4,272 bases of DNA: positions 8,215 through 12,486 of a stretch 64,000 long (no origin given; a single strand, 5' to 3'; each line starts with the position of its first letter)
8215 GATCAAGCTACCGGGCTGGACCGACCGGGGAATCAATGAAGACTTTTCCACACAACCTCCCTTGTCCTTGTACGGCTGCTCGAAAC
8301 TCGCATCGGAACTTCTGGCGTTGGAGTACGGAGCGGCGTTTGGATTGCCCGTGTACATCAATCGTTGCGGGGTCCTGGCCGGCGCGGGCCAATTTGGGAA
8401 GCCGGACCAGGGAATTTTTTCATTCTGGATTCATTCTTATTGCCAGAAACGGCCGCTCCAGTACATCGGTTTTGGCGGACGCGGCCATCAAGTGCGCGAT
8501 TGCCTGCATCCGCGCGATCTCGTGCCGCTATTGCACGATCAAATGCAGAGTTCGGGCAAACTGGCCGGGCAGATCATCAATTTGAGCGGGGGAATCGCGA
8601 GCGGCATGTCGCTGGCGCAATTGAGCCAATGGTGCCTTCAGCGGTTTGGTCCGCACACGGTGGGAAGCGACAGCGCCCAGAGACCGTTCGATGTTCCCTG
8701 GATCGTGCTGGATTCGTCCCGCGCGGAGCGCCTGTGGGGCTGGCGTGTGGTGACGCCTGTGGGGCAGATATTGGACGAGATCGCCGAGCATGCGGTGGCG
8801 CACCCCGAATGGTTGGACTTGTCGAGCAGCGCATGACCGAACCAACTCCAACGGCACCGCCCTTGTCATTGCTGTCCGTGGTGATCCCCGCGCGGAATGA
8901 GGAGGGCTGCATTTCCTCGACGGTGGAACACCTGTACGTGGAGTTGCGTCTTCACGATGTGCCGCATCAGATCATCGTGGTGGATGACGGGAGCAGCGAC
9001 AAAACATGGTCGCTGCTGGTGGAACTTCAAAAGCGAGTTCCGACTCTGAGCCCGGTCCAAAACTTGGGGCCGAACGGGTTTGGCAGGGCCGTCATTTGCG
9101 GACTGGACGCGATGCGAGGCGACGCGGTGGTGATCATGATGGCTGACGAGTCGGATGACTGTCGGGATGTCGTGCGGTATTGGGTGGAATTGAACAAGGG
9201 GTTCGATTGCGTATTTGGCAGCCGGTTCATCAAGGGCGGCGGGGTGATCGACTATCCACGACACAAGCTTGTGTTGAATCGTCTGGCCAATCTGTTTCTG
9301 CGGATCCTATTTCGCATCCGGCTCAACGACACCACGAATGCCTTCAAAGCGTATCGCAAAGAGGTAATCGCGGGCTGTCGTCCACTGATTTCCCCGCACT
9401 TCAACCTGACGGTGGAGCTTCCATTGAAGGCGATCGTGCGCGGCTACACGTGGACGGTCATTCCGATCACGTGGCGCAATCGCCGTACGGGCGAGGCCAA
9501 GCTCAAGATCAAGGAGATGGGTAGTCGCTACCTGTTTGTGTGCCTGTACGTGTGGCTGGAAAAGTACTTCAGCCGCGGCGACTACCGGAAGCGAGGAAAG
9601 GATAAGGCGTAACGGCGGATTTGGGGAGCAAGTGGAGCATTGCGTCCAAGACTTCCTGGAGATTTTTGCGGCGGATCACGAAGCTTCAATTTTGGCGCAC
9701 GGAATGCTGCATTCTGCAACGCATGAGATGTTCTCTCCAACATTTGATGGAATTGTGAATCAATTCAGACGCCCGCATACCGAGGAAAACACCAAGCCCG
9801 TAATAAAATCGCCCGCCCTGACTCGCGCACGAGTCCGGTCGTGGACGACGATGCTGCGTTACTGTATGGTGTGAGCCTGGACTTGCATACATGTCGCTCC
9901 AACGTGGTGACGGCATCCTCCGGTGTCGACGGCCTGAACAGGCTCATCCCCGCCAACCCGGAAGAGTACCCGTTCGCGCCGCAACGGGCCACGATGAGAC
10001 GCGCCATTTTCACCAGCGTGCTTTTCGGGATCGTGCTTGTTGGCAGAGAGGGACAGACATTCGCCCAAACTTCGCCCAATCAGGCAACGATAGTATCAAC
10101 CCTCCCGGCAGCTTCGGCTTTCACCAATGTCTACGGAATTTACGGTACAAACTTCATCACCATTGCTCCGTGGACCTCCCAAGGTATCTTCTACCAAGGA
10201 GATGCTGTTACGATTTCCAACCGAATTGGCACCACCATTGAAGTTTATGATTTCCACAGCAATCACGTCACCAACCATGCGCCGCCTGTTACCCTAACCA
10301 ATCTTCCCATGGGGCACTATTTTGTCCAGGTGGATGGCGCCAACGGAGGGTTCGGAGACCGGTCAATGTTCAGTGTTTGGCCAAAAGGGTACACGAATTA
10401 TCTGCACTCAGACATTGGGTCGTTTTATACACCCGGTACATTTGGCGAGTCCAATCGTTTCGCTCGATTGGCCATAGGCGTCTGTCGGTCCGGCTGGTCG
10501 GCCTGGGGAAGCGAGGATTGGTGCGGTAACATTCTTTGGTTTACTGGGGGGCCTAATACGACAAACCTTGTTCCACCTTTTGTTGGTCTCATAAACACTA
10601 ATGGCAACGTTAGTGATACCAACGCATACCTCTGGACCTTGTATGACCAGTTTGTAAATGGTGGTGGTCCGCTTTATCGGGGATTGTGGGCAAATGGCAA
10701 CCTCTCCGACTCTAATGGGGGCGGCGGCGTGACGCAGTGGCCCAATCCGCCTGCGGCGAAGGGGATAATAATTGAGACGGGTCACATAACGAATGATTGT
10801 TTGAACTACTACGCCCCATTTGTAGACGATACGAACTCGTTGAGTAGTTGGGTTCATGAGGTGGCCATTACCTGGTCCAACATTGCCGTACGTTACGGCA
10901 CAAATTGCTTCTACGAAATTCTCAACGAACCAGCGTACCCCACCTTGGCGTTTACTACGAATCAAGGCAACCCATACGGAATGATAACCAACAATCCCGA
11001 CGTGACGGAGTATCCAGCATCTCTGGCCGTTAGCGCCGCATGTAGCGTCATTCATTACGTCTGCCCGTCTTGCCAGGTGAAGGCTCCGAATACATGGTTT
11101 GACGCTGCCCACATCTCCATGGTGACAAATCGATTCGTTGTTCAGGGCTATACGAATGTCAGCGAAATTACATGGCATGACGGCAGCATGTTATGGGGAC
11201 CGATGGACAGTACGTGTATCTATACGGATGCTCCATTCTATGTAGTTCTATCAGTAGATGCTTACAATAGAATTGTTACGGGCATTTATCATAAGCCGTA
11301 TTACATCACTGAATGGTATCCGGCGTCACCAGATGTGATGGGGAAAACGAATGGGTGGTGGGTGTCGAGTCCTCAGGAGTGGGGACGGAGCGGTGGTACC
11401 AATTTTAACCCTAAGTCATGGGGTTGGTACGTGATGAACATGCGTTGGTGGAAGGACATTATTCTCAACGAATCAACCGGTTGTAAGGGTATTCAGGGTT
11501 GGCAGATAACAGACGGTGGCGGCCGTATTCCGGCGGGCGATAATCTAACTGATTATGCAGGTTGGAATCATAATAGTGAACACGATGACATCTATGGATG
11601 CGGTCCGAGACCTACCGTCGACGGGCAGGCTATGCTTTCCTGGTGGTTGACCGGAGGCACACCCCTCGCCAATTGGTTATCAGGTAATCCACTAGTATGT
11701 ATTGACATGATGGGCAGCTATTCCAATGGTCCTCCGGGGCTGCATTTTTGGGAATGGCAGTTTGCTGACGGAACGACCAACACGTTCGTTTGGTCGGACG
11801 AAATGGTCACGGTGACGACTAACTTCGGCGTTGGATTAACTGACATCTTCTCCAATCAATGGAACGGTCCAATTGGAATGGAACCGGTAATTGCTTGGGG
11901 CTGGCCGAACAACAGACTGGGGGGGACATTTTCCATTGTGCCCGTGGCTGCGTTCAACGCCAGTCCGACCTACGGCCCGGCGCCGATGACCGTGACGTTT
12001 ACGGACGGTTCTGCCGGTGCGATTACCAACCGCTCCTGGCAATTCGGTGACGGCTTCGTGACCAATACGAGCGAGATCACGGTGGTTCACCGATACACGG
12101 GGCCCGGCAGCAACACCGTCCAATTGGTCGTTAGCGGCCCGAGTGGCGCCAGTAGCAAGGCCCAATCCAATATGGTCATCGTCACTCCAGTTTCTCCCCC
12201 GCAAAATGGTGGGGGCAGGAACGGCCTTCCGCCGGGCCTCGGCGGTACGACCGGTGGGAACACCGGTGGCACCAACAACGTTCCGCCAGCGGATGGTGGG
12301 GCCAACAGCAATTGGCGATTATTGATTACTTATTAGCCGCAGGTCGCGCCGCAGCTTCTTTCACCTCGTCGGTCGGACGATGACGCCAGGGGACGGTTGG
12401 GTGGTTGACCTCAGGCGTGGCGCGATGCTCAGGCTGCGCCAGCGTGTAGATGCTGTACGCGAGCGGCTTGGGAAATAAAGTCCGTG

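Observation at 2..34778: Hypothesis: the locus glycosylates PEP-CTERM proteins and/or EPS through lipid-linked monosaccharides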

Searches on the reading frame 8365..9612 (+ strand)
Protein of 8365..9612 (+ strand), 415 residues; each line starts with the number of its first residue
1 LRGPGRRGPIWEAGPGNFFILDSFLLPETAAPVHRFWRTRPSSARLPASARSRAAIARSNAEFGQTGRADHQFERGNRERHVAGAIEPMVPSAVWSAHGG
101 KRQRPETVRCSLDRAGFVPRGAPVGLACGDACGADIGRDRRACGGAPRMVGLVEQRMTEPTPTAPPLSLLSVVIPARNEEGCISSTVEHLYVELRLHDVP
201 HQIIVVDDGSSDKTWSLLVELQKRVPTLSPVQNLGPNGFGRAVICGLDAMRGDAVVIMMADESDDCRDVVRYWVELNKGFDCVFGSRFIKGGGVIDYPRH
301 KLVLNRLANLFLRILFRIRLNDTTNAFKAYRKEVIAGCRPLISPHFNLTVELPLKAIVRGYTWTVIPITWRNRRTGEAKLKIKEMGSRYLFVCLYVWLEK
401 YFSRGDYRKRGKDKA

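Call 4: search_protein_families(library=pfam, proteins=[window:8365-9612:+])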
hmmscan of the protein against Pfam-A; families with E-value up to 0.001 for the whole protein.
window:8365-9612:+ (415 aa): 2 families
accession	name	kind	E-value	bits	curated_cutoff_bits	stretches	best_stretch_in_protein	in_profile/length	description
PF00535.33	Glycos_transf_2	-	9.3e-18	65.2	23.3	1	171-335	1-164/168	Glycosyl transferase family 2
PF13641.12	Glyco_tranf_2_3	-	3.9e-06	27.5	27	1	170-261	3-96/230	Glycosyltransferase like family 2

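Call 9: search_protein_families(library=ncbifam, proteins=[window:8365-9612:+], max_evalue=0.01)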
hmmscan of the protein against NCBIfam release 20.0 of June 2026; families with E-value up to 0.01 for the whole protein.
window:8365-9612:+ (415 aa): 16 families
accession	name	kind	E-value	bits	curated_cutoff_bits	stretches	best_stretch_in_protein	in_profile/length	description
TIGR04182.1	glyco_TIGR04182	equivalog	5e-15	55.6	325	1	171-383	3-204/293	S-layer glycoprotein N-glycosyltransferase AglJ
NF041391.1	DPhHxTase_Halo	equivalog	5e-15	55.1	375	1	197-384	21-196/213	dolichyl-phosphate hexose transferase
NF047588.1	GlcsyltransPgfSStrep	equivalog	8.9e-14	51.4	500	1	170-383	3-208/308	glycosyltransferase PgfS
NF007986.1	PRK10714.1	equivalog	1.8e-10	40.4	529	1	167-382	5-212/316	undecaprenyl-phosphate 4-deoxy-4-formamido-L-arabinose transferase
NF010496.0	PRK13915.1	equivalog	6.1e-09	35.4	262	1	170-269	33-134/307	glucosyl-3-phosphoglycerate synthase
TIGR03937.1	PgaC_IcaA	equivalog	4.6e-08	32.4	422.3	1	162-262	39-136/407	poly-beta-1,6-N-acetyl-D-glucosamine synthase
NF058614.1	PPMAGASynPpgS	equivalog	2.3e-07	30.5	370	1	172-335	4-162/226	polyprenyl-phospho-N-acetylgalactosaminyl synthase PpgS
TIGR04283.1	glyco_like_mftF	equivalog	8.7e-07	28.7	182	1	170-225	1-53/221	TIGR04283 family arsenosugar biosynthesis glycosyltransferase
NF041875.1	EPS_EpsD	equivalog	1.6e-06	27.8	370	1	170-261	1-89/325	exopolysaccharide biosynthesis glycosyltransferase EpsD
TIGR03965.1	mycofact_glyco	equivalog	2.3e-05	23.5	280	1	151-217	56-122/467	mycofactocin biosynthesis glycosyltransferase MftF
TIGR03469.1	HpnB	hypoth_equivalog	0.00017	20.7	379.25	1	164-220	40-94/386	hopene-associated glycosyltransferase HpnB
NF041865.1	EpsU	equivalog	0.00024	20.2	700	1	149-215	20-85/394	exopolysaccharide biosynthesis GT2 family glycosyltransferase EpsU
NF038302.1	EPS_HpsE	equivalog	0.00034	19.7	300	1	170-233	3-66/307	hormogonium polysaccharide biosynthesis glycosyltransferase HpsE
NF050050.1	ProtGlycPglI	equivalog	0.00052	19.5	500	1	169-295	3-127/306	GalNAc(5)-diNAcBac-PP-undecaprenol beta-1,3-glucosyltransferase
NF007482.0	PRK10073.1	equivalog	0.00066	18.8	423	1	169-262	7-96/334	glycosyltransferase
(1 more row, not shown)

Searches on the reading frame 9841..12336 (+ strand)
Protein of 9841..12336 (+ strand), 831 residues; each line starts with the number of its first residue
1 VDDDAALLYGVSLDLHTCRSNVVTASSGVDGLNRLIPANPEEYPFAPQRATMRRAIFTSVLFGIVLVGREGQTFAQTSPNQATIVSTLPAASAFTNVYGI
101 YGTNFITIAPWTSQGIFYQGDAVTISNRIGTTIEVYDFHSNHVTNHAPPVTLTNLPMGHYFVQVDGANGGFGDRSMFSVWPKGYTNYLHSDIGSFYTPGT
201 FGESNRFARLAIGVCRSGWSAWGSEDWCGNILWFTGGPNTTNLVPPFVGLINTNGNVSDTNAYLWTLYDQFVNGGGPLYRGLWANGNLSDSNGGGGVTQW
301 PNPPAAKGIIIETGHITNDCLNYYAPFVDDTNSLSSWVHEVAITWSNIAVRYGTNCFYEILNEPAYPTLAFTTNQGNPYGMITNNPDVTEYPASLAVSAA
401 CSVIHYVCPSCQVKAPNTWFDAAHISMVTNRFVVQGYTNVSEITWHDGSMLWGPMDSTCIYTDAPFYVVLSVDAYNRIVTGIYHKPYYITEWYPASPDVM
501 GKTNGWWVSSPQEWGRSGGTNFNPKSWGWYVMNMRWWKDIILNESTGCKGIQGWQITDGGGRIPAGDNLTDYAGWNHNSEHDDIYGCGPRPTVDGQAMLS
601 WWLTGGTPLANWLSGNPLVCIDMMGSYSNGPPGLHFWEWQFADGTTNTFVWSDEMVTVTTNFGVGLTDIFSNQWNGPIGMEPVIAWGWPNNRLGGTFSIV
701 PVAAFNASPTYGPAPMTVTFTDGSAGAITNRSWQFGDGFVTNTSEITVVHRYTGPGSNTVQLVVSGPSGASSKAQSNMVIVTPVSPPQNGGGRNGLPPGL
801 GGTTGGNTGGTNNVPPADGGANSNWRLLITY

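Call 5: search_protein_families(library=pfam, proteins=[window:9841-12336:+])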
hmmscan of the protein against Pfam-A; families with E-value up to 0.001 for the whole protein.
window:9841-12336:+ (831 aa): 2 families
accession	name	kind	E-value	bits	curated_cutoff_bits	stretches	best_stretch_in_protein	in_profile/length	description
PF18911.6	PKD_4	-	8.8e-12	45.4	27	1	714-779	20-83/85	PKD domain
PF00801.26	PKD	-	3.4e-10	40.2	23.5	1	705-773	4-74/80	PKD domain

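Call 9: search_protein_families(library=ncbifam, proteins=[window:9841-12336:+], max_evalue=0.01)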
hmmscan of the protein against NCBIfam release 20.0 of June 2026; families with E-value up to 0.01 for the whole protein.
window:9841-12336:+ (831 aa): 0 families

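Call 12: search_protein_families(library=pfam, proteins=[window:9991-12336:+], max_evalue=5)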
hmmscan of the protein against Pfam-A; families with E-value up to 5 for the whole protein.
window:9991-12336:+ (781 aa): 2 families
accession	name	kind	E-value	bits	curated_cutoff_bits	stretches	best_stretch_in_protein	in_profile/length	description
PF18911.6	PKD_4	-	7.4e-12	45.6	27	1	664-729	20-83/85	PKD domain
PF00801.26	PKD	-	3.1e-10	40.3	23.5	1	655-723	4-74/80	PKD domain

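Call 53: search_solved_structures(query=window:9991-12336:+, max_evalue=1)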
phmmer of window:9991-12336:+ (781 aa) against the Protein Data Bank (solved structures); distinct sequences matched with E-value up to 1: 12.
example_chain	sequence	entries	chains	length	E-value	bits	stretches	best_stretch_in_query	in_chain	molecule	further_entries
2kzw_A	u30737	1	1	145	3e-06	28.7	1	648-722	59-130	Uncharacterized protein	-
2c26_A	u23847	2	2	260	2.4e-05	25.7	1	653-761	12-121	ENDOGLUCANASE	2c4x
4l9d_A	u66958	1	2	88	0.0018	19.5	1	647-733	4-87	Protease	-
4jgu_A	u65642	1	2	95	0.057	14.5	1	674-725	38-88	ColH protein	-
4u6t_A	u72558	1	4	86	0.079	14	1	675-725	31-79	ColH protein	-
4u7k_A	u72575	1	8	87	0.082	14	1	675-725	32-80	ColH protein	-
3v8v_A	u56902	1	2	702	0.088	13.9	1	547-664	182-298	Ribosomal RNA large subunit methyltransferase L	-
3v97_A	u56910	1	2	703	0.089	13.9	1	547-664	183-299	Ribosomal RNA large subunit methyltransferase L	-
4aqo_A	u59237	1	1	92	0.13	13.3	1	650-723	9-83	COLLAGENASE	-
4jrw_A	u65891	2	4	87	0.2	12.7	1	659-723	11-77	Collagenase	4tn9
2y72_A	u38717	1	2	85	0.29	12.2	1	674-723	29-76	COLLAGENASE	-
9lip_S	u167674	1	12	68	0.7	10.9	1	677-715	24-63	M-alpha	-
